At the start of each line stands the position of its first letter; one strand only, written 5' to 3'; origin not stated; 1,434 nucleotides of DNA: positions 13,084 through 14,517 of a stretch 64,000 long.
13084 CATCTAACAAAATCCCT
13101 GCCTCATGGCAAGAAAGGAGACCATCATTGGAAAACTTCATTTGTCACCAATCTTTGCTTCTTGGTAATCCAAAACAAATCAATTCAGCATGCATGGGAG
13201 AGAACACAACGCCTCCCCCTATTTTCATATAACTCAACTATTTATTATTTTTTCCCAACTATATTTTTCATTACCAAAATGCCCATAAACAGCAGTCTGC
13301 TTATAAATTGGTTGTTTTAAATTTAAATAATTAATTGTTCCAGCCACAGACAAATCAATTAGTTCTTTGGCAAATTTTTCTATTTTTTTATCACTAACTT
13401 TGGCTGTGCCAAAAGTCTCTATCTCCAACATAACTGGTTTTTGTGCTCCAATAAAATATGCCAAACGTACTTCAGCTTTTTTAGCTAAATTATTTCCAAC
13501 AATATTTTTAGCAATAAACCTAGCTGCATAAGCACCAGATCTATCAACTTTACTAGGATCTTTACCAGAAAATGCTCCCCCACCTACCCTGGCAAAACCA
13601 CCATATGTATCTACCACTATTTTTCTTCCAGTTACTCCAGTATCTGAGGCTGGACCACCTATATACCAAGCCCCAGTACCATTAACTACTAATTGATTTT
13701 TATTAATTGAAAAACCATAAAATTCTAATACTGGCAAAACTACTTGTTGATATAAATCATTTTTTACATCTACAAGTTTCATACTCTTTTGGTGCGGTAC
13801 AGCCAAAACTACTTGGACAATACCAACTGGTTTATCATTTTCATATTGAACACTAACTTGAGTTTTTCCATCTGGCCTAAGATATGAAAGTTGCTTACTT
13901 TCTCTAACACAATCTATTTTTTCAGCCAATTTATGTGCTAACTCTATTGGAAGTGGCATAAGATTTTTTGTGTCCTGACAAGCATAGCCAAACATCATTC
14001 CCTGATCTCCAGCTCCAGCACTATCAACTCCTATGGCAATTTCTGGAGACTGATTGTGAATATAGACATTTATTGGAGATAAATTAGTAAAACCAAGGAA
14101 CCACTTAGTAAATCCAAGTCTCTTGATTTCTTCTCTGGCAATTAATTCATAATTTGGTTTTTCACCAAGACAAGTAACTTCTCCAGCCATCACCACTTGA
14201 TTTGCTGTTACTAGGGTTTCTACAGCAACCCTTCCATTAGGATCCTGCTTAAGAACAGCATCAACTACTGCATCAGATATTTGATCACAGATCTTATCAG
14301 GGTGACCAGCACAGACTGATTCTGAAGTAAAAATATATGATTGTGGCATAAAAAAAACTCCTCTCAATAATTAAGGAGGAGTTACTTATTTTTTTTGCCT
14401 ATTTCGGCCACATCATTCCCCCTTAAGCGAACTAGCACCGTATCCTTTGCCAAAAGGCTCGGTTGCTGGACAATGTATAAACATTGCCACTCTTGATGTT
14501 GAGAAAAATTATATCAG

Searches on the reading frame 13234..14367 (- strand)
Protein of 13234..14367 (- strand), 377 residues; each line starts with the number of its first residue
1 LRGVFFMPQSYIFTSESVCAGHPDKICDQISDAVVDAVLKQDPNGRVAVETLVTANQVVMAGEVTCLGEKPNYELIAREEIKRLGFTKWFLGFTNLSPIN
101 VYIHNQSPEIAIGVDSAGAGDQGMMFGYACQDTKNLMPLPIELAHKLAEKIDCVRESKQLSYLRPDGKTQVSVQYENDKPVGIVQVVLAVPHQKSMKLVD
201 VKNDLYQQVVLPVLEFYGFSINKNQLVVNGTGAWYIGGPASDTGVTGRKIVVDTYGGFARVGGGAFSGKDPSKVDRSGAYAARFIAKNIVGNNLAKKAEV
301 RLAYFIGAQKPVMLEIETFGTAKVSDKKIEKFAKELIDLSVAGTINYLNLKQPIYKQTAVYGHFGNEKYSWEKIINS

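Call 11: search_protein_families(library=pfam, proteins=[window:13234-14367:-], max_evalue=0.01)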
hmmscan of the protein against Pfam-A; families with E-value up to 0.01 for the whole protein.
window:13234-14367:- (377 aa): 4 families
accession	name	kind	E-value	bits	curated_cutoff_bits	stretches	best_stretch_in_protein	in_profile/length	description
PF02773.21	S-AdoMet_synt_C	-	7.7e-60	201.3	25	1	236-373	1-138/138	S-adenosylmethionine synthetase, C-terminal domain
PF02772.21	S-AdoMet_synt_M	-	2.1e-38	131.6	29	1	117-233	2-119/120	S-adenosylmethionine synthetase, central domain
PF00438.25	S-AdoMet_synt_N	-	8.6e-32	110.1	33.1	1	11-108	2-99/99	S-adenosylmethionine synthetase, N-terminal domain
PF01941.24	AdoMet_Synthase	-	0.001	18.4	27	0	16-40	22-46/395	S-adenosylmethionine synthetase (AdoMet synthetase)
